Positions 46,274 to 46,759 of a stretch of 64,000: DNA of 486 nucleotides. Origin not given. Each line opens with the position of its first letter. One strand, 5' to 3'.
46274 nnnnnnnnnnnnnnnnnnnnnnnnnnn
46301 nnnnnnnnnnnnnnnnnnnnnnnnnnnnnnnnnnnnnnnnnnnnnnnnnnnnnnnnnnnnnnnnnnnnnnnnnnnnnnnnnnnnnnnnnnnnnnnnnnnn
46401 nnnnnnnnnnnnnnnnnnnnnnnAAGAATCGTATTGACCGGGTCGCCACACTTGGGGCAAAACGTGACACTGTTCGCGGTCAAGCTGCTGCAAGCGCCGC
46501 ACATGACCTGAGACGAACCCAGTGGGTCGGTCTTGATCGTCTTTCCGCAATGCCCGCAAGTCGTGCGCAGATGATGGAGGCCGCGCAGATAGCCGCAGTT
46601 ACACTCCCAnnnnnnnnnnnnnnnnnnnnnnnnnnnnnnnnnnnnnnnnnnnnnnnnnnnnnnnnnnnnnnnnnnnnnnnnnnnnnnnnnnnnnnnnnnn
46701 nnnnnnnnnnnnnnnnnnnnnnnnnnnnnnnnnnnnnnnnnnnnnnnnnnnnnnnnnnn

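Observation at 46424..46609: About 60-aa eight-cysteine (double zinc-ribbon-like) insertion in the N-terminal part of RpoB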

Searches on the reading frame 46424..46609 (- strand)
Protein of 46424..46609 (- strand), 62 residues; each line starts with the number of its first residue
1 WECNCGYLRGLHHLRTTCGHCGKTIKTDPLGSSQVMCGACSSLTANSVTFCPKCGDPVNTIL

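Call 49: search_solved_structures(query=A3, max_evalue=10, show_alignments=3)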
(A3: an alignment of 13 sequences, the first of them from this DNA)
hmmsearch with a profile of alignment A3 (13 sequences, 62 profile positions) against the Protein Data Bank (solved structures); distinct sequences matched with E-value up to 10: 96 (the best 60 are shown).
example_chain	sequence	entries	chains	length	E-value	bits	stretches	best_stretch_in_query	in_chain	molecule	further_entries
11xu_G1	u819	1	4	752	3.9e-06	30.3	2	31-58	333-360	Double zinc ribbon and ankyrin repeat-containing protein 1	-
4qiw_P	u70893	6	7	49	0.008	19.7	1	17-42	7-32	DNA-directed RNA polymerase subunit P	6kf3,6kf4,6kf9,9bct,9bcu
9v21_sC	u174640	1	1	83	0.012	19.2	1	15-43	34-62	Small ribosomal subunit protein eS27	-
9v1j_sC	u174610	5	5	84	0.012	19.1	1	15-43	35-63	Small ribosomal subunit protein eS27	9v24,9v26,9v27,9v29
4gnd_A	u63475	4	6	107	0.014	18.9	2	24-55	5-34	Histone-lysine N-methyltransferase NSD3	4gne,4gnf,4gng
2mxv_A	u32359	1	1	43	0.02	18.4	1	29-57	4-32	RNA-binding protein 10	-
1ul5_A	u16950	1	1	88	0.031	17.8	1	3-43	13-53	squamosa promoter binding protein-like 7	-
6hcz_A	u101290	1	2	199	0.053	17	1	8-45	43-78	Sjoegren syndrome/scleroderma autoantigen 1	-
4owf_G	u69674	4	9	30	0.055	17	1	34-57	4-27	E3 ubiquitin-protein ligase RNF31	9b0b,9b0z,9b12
7tv4_K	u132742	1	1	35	0.056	17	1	33-57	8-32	E3 ubiquitin-protein ligase RNF31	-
9azj_E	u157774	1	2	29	0.06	16.9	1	35-57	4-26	E3 ubiquitin-protein ligase RNF31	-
8q5b_A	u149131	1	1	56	0.061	16.8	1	15-42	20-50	Small CPxCG-related zinc finger protein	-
8syi_D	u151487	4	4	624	0.093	16.2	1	1-26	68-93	DNA-directed RNA polymerase subunit gamma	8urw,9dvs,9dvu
8h3v_E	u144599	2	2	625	0.096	16.2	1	1-26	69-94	DNA-directed RNA polymerase subunit gamma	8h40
2mq1_A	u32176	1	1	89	0.1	16.1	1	18-59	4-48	E3 ubiquitin-protein ligase Hakai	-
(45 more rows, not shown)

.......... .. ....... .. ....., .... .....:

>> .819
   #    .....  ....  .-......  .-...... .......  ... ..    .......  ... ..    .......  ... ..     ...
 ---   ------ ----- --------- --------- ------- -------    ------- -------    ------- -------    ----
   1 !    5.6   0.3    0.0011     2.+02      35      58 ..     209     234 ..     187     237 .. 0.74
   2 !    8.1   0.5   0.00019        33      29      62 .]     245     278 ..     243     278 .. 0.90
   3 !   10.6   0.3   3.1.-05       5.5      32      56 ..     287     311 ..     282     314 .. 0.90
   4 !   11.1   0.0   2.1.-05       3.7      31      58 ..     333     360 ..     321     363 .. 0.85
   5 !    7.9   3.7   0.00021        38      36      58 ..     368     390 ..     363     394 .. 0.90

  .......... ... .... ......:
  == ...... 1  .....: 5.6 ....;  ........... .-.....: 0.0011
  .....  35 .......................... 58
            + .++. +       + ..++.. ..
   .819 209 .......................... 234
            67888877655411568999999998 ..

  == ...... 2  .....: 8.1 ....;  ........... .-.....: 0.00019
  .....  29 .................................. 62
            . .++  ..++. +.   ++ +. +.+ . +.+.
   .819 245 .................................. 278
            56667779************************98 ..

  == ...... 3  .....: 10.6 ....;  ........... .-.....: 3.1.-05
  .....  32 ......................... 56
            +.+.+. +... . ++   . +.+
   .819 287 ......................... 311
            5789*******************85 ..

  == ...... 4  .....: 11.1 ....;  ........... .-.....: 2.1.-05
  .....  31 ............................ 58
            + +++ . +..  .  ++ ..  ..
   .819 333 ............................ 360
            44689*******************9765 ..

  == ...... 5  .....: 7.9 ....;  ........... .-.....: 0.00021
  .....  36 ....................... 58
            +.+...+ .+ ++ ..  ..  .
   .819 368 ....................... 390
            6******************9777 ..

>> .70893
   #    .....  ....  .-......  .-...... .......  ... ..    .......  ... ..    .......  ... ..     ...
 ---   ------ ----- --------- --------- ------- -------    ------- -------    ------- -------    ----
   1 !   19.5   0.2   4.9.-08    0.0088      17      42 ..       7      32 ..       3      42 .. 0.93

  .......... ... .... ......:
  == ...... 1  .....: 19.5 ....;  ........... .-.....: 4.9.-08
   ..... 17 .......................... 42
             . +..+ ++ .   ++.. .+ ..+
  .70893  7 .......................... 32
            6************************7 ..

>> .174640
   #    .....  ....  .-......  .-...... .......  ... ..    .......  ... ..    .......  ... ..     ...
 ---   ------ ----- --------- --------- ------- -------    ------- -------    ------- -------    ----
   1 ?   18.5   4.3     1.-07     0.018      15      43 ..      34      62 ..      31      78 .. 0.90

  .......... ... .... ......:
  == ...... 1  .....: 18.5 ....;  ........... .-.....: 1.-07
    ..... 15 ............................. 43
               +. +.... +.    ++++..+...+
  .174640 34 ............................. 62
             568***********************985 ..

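Call 50: search_protein_families(library=pfam, alignment_id=A3, max_evalue=0.01)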
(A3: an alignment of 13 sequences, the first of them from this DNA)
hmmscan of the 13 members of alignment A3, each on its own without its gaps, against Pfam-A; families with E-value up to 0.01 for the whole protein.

A. member 1, seq(62 aa): 6 families
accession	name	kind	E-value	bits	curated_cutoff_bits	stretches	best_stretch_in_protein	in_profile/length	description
PF12773.13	DZR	-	1.7e-05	25.3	27.3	1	12-55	9-45/45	Double zinc ribbon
PF07191.17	Zn_ribbon_6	-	5.1e-05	23.6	25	1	17-60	2-41/67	Double zinc ribbon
PF17032.10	Zn_ribbon_15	-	0.00093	20.4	28.9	1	16-55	38-73/73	zinc-ribbon family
PF18912.6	DZR_2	-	0.0016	18.7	27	1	17-59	9-47/56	Double zinc ribbon domain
PF00130.28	C1_1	-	0.0063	16.8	26.5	0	15-41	11-35/53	Phorbol esters/diacylglycerol binding domain (C1 domain)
PF08772.16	Zn_ribbon_NOB1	-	0.007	16.9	24.9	1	35-56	9-31/72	Nin one binding (NOB1) Zn-ribbon like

B. families by the number of members that match (of 13 scanned): 25 families
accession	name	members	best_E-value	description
PF12773.13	DZR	13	8.5e-07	Double zinc ribbon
PF24463.1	DUF7577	10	4.9e-09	Domain of unknown function (DUF7577)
PF13240.11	Zn_Ribbon_1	10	7.2e-07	zinc-ribbon domain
PF08271.17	Zn_Ribbon_TF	9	2.7e-05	TFIIB zinc-binding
PF14803.11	Zn_ribbon_Nudix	7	0.00017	Nudix N-terminal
PF07191.17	Zn_ribbon_6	5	3.1e-05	Double zinc ribbon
PF13248.11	Zn_ribbon_3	4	3.7e-05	zinc-ribbon domain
PF06677.18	Auto_anti-p27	4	7.7e-05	Sjogren's syndrome/scleroderma autoantigen 1 (Autoantigen p27)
PF18912.6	DZR_2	4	0.0016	Double zinc ribbon domain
PF17032.10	Zn_ribbon_15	3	0.00093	zinc-ribbon family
PF01155.25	HypA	3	0.0051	Hydrogenase/urease nickel incorporation, metallochaperone, hypA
PF01258.23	zf-dskA_traR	2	0.00052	Prokaryotic dksA/traR C4-type zinc finger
PF14446.12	Prok-RING_1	2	0.0029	Prokaryotic RING finger family 1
PF24461.1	DUF7576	2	0.0031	Family of unknown function (DUF7576)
PF18439.7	zf_UBZ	2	0.0037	Ubiquitin-Binding Zinc Finger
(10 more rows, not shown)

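Call 52: search_protein_representatives(alignment_id=A3)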
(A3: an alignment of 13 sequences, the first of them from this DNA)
Query: 13 sequences, 62 profile positions. Proteins with E-value up to 0.001 (for the whole library): 1079; up to 1e-10: 120; up to 1e-30: 0. The best 150 are listed.
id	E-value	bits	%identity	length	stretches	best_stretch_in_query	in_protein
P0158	1.8e-29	117.9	-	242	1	1-62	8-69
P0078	8.3e-29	115.7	-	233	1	1-62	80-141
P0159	3.4e-28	113.8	-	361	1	1-62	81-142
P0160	4.1e-28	113.5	-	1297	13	36-60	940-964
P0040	6.6e-28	112.9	-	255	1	1-62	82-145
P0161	1.4e-27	111.8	-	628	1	1-62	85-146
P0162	8.1e-27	109.4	-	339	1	1-62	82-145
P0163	5.3e-26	106.8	-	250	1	1-62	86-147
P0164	1.7e-25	105.1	-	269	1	1-62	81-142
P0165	3.0e-25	104.3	-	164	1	1-61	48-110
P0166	5.5e-25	103.5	-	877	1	1-62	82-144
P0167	1.5e-24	102.1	-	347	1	1-62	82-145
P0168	4.0e-24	100.7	-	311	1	1-62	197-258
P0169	8.2e-24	99.8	-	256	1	1-62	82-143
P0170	2.5e-23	98.2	-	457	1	1-62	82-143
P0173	3.5e-22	94.5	-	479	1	1-62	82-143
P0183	4.4e-20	87.8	-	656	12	33-55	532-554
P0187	2.8e-19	85.2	-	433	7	30-58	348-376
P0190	7.9e-19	83.8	-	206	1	1-61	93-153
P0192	3.6e-18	81.7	-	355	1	1-62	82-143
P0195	8.0e-17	77.4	-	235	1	1-61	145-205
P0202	5.5e-16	74.7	-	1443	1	1-62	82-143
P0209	2.8e-15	72.4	-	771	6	33-58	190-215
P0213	4.1e-15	71.9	-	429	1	1-61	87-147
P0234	5.1e-13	65.2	-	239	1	1-61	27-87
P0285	2.7e-10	56.5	-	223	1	1-57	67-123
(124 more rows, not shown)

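Call 61: list_cluster_members(proteins=[P0202, P0213, P0234, P0195, P0190, P0192, P0173, P0168, P0285, P0166])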
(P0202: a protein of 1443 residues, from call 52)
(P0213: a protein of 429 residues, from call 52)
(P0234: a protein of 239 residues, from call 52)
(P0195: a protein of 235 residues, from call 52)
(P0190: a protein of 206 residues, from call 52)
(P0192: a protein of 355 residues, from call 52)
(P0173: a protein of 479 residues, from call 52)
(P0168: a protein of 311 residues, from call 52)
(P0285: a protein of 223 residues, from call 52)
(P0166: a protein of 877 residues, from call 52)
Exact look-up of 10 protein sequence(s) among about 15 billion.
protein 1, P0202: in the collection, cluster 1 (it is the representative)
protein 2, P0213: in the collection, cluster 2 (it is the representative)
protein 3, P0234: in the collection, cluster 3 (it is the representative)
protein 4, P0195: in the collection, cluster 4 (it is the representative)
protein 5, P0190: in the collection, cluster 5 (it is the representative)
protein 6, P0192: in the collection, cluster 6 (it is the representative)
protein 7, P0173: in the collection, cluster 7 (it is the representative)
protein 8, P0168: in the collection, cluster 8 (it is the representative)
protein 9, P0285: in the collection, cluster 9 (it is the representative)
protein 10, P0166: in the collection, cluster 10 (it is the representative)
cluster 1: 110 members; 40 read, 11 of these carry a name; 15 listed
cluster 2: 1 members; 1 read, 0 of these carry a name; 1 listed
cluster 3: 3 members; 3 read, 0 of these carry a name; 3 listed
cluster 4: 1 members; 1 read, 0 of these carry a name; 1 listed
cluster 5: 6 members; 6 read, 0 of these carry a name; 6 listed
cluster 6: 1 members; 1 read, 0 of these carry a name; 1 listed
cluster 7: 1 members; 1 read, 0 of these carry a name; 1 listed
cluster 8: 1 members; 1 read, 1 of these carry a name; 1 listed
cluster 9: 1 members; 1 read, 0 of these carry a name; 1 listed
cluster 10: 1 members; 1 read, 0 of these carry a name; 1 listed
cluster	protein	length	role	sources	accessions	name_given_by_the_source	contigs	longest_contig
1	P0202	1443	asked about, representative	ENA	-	-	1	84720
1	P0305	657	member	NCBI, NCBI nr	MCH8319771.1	MAG: DNA-directed RNA polymerase subunit beta, partial [Acidobacteria bacterium] | DNA-directed RNA polymerase subunit beta [Acidobacteriota bacterium]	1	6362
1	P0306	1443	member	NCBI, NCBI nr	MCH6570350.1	MAG: DNA-directed RNA polymerase subunit beta [Acidobacteria bacterium] | DNA-directed RNA polymerase subunit beta [Acidobacteriota bacterium]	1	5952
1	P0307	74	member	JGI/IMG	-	DNA-directed RNA polymerase subunit beta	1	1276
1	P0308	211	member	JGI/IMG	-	DNA-directed RNA polymerase subunit beta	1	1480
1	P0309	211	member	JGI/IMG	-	DNA-directed RNA polymerase subunit beta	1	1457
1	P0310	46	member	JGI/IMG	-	hypothetical protein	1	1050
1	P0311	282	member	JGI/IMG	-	DNA-directed RNA polymerase subunit beta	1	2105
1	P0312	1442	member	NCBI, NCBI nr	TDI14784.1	MAG: DNA-directed RNA polymerase subunit beta [Acidobacteria bacterium] | MAG: DNA-directed RNA polymerase subunit beta [Acidobacteriota bacterium]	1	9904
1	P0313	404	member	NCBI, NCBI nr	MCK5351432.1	DNA-directed RNA polymerase subunit beta, partial [bacterium] | DNA-directed RNA polymerase subunit beta [bacterium]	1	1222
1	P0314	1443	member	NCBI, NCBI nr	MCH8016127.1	MAG: DNA-directed RNA polymerase subunit beta [Acidobacteria bacterium] | DNA-directed RNA polymerase subunit beta [Acidobacteriota bacterium]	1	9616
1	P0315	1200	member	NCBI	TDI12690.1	MAG: DNA-directed RNA polymerase subunit beta, partial [Acidobacteria bacterium]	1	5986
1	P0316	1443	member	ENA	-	-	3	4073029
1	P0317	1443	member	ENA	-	-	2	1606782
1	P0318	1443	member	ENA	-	-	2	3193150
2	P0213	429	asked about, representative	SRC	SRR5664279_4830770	-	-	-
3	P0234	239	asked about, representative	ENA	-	-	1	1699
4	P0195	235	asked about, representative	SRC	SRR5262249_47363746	-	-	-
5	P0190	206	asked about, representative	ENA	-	-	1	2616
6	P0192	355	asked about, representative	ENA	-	-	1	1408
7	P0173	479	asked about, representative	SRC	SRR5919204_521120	-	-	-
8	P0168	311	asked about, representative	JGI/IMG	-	hypothetical protein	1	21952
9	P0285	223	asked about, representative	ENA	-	-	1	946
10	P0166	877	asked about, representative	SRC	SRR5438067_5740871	-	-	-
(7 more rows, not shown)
